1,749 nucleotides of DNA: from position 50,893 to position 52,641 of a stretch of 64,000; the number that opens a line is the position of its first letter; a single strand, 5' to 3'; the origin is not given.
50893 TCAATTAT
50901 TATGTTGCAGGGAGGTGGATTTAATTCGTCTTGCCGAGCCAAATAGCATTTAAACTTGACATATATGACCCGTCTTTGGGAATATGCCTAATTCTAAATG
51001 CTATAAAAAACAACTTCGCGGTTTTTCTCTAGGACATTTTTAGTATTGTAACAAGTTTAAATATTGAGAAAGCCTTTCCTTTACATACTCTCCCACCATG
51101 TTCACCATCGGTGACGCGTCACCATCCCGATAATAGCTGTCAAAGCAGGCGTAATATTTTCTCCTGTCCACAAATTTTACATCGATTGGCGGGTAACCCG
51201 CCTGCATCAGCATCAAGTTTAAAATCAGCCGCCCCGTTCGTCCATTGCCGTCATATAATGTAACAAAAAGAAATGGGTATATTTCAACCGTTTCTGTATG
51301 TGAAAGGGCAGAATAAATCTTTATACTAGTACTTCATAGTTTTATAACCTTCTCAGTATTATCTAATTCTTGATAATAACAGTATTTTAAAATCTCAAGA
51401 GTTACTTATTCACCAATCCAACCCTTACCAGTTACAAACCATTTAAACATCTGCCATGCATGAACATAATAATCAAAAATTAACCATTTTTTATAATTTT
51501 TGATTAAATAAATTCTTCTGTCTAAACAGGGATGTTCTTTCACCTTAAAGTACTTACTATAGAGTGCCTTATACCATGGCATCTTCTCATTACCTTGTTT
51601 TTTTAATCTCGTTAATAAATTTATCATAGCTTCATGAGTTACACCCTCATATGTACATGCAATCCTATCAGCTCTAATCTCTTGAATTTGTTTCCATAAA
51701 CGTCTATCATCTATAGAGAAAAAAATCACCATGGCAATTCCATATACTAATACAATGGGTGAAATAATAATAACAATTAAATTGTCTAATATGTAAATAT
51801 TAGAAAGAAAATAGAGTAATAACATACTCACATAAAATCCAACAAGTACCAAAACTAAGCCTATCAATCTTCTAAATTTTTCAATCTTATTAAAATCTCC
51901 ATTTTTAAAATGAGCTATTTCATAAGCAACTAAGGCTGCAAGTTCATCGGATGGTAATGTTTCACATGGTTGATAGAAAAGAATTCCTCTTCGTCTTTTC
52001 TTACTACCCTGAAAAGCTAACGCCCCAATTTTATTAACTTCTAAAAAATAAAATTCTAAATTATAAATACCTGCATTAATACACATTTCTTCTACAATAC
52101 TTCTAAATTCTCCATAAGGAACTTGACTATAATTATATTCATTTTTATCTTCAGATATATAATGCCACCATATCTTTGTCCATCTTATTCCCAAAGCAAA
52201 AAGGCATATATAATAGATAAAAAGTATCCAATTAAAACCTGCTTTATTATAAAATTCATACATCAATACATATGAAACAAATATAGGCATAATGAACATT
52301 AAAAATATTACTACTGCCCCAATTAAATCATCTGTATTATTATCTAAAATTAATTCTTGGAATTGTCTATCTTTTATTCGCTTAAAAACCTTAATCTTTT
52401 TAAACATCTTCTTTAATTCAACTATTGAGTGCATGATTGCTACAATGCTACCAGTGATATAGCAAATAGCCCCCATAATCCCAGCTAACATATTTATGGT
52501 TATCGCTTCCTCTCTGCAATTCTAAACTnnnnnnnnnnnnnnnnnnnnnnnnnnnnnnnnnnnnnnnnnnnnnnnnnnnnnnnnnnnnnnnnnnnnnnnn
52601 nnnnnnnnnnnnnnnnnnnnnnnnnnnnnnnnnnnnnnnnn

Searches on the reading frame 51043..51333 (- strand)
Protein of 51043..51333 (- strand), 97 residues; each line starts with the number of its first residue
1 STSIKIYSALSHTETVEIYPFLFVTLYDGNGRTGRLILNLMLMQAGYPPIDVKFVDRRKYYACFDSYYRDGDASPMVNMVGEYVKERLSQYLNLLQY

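Call 86: search_solved_structures(query=window:51043-51333:-, max_evalue=0.01)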
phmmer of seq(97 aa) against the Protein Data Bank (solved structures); distinct sequences matched with E-value up to 0.01: 16.
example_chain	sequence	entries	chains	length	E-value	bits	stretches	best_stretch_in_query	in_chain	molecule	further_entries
6i7j_A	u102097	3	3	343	7.9e-14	55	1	7-87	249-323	Adenosine monophosphate-protein transferase FICD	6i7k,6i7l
6i7g_A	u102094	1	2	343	8e-14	55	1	7-87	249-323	Adenosine monophosphate-protein transferase FICD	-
6i7i_A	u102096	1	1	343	8e-14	55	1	7-87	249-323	Adenosine monophosphate-protein transferase FICD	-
6i7h_A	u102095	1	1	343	8e-14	55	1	7-87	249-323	Adenosine monophosphate-protein transferase FICD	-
9yz5_A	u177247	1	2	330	8e-14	55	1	7-86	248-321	Protein adenylyltransferase FICD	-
4u04_A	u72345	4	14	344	8e-14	55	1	7-87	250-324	Adenosine monophosphate-protein transferase FICD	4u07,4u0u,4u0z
4u0s_A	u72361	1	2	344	8.2e-14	54.9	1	7-87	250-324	Adenosine monophosphate-protein transferase FICD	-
7b7z_A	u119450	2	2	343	2.7e-13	53.3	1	7-87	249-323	Protein adenylyltransferase FICD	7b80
6zmd_B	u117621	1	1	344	2.9e-13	53.2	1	7-87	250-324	Protein adenylyltransferase FICD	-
5jj6_A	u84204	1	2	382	6.8e-11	45.6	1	8-94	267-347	Adenosine monophosphate-protein transferase FICD homolog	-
5jj7_A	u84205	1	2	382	6.9e-11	45.6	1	8-94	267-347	Adenosine monophosphate-protein transferase FICD homolog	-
6een_A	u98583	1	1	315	6.5e-05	26.4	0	22-44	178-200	Designer Pentatricopeptide Protein dPPR10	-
6een_C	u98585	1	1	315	8.9e-05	26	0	22-44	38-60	Designer Pentatricopeptide Protein dPPR10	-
3cuc_A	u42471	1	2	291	0.00055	23.5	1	8-61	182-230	Protein of unknown function with a Fic domain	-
7cb8_A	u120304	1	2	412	0.0014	22.1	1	4-77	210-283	Fic-domain containing protein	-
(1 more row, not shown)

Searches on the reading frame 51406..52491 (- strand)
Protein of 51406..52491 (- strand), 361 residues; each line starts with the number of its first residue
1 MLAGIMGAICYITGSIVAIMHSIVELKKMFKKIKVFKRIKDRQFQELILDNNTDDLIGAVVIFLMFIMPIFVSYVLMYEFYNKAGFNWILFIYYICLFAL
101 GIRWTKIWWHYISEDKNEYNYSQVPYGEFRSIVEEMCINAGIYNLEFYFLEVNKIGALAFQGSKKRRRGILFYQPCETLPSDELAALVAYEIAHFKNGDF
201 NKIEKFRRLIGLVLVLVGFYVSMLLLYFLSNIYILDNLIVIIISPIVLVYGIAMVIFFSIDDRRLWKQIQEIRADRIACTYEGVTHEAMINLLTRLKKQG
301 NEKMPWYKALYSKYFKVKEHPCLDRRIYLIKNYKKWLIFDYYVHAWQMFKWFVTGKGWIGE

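Call 3: search_protein_families(library=pfam, proteins=[window:51406-52491:-], max_evalue=1)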
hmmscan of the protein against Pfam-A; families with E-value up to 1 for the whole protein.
window:51406-52491:- (361 aa): 5 families
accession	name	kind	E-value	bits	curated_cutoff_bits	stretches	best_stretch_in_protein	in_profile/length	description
PF01435.24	Peptidase_M48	-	1.2e-05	25.6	20.3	1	128-331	6-183/186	Peptidase family M48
PF07694.17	5TM-5TMR_LYT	-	0.0057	16.7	24.6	1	199-260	107-165/169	5TMR of 5TMR-LYT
PF23535.1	Microp_apicomplexa_21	-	0.0094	16.5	27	0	202-236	13-47/76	Apicomplexa microprotein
PF15471.11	TMEM171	-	0.23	10.9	27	1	195-259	12-77/320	Transmembrane protein family 171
PF20237.3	DUF6594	-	0.48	10.7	30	0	201-257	168-218/238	Family of unknown function (DUF6594)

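Call 4: search_protein_families(library=padloc, proteins=[window:51406-52491:-], max_evalue=1)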
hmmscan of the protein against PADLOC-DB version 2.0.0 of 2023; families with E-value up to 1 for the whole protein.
window:51406-52491:- (361 aa): 0 families

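Call 5: search_protein_families(library=ncbifam, proteins=[window:51406-52491:-], max_evalue=1)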
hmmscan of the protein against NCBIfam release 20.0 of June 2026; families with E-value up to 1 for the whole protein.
window:51406-52491:- (361 aa): 8 families
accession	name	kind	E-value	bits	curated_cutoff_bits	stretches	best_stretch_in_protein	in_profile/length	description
NF003965.0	PRK05457.1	equivalog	1.6e-07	31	245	1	178-332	128-283/285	protease HtpX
NF003425.0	PRK04897.1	equivalog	0.00011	21.5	355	1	59-224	14-177/298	zinc metalloprotease HtpX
NF002669.0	PRK02391.1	equivalog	0.00017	20.9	341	1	63-257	17-207/298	zinc metalloprotease HtpX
NF002775.0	PRK02870.1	equivalog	0.00082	18.7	285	1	130-259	118-250/338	zinc metalloprotease HtpX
NF002322.0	PRK01265.1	equivalog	0.025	14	275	1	60-227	17-178/325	zinc metalloprotease HtpX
NF038240.1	fibro_bind_EfbA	exception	0.12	11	1025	1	267-323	186-241/567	fibronectin-binding protein EfbA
NF000060.1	MFS_efflux_LmrB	exception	0.16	10.7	800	1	213-257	338-382/479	lincomycin efflux MFS transporter Lmr(B)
NF052400.1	M48_BAM_BepA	equivalog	0.27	10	570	1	145-195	91-138/483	beta-barrel assembly-enhancing protease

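Call 7: search_protein_families(library=phrogs, proteins=[window:51406-52491:-], max_evalue=1)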
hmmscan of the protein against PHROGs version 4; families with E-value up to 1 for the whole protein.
window:51406-52491:- (361 aa): 1 family
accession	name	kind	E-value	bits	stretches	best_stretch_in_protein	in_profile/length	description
phrog_9977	-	unknown function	0.013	16.6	1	27-63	14-50/61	-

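Call 11: find_homologous_proteins(query=window:51406-52491:-)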
Query window:51406-52491:- (361 aa): 5 proteins with E <= 0.001 among 2638 candidates.
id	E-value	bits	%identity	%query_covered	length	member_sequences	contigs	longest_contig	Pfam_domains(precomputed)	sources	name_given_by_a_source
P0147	6.6e-241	817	100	100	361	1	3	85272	PF01435.25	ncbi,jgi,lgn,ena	ncbi:MAG: M48 family metalloprotease [Tissierellaceae bacterium]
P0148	2.5e-127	443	52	100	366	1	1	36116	PF01435.25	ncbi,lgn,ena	-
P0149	1.4e-123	431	51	100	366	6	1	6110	PF01435.25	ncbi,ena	-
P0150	2.2e-111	391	49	100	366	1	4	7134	PF01435.25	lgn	-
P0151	9.2e-98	346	50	87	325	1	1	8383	PF01435.25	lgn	-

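Call 16: find_encoding_contigs(protein=P0148, flank=6000, max_places=3)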
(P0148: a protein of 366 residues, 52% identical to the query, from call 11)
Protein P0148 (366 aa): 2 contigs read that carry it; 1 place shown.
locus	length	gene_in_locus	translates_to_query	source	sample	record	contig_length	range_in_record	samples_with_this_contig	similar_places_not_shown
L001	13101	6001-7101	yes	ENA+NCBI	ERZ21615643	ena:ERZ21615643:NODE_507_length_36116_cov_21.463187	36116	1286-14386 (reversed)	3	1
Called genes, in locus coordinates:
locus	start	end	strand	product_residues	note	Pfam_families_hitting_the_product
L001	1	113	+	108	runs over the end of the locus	-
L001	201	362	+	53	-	-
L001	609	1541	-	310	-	PF02558:ApbA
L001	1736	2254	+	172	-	PF00440:TetR_N, PF14278:TetR_C_8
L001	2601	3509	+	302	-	PF12833:HTH_18, PF00165:HTH_AraC, PF14526:Cass2 (weak)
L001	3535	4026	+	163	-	-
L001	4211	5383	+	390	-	PF03816:LytR_cpsA_psr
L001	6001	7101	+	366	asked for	PF01435:Peptidase_M48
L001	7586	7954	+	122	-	-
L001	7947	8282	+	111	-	-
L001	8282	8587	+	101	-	-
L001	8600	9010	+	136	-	-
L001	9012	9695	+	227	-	-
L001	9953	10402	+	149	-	-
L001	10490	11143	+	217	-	-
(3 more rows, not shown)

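Call 32: find_encoding_contigs(protein=P0150, flank=6000, max_places=3)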
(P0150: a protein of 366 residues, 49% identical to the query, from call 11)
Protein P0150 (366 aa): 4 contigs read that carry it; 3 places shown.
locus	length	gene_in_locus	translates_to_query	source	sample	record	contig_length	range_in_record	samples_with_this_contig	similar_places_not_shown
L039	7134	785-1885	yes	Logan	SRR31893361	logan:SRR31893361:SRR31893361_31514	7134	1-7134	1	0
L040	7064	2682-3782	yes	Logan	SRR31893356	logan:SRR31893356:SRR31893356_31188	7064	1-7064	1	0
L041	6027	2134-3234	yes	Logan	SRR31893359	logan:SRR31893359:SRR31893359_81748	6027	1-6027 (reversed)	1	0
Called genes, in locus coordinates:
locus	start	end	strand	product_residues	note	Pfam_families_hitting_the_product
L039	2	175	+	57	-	?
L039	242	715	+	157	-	-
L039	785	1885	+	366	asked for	PF01435:Peptidase_M48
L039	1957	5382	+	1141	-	PF02562:PhoH (faint), PF20720:nSTAND3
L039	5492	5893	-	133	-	-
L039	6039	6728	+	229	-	-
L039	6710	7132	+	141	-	?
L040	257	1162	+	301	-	PF13749:HATPase_c_4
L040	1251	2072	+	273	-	-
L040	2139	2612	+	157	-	-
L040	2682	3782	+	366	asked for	PF01435:Peptidase_M48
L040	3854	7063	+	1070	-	?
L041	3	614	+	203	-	?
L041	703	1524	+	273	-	-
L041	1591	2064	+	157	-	-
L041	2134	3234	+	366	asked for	PF01435:Peptidase_M48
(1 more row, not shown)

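Call 33: find_encoding_contigs(protein=P0149, flank=6000, max_places=2)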
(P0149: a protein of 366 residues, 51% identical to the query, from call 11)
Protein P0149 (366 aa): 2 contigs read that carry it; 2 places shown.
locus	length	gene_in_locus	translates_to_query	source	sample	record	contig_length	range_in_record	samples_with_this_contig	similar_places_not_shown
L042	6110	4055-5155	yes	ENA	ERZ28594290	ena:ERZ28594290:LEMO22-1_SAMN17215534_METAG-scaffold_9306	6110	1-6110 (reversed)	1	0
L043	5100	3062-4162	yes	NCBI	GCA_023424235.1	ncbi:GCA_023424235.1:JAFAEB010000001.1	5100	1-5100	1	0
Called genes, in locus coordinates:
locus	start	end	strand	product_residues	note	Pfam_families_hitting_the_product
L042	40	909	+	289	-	PF01909:NTP_transf_2, PF18765:Polbeta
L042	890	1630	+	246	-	PF01209:Ubie_methyltran, PF05175:MTS, PF06325:PrmA, PF08003:Methyltransf_9, PF13489:Methyltransf_23, PF02353:CMAS, PF08241:Methyltransf_11, PF08242:Methyltransf_12, +3 more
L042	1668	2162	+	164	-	PF01966:HD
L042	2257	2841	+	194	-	PF04229:GrpB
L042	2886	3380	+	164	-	PF06414:Zeta_toxin, PF13238:AAA_18, PF13671:AAA_33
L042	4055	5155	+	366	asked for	PF01435:Peptidase_M48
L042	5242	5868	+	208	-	-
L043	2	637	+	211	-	?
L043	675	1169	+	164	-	PF01966:HD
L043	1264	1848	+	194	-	PF04229:GrpB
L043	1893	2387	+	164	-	PF06414:Zeta_toxin, PF13238:AAA_18, PF13671:AAA_33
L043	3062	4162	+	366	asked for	PF01435:Peptidase_M48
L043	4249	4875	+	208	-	-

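Call 47: find_related_loci(query=A2, collection=viral_contigs, flank=8000)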
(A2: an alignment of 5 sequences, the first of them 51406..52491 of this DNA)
Query A2 (361 aa) in viral_contigs; peptide patterns used: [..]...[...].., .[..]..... (x = any residue, [..] = any of these).
116 stretches matched a pattern, but none encodes a relative of the query by tblastn (E <= 1e-3).

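Call 87: search_solved_structures(query=A2, max_evalue=0.01, show_alignments=1)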
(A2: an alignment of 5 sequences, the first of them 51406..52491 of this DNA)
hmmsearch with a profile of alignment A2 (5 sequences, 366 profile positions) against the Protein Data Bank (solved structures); distinct sequences matched with E-value up to 0.01: 0.
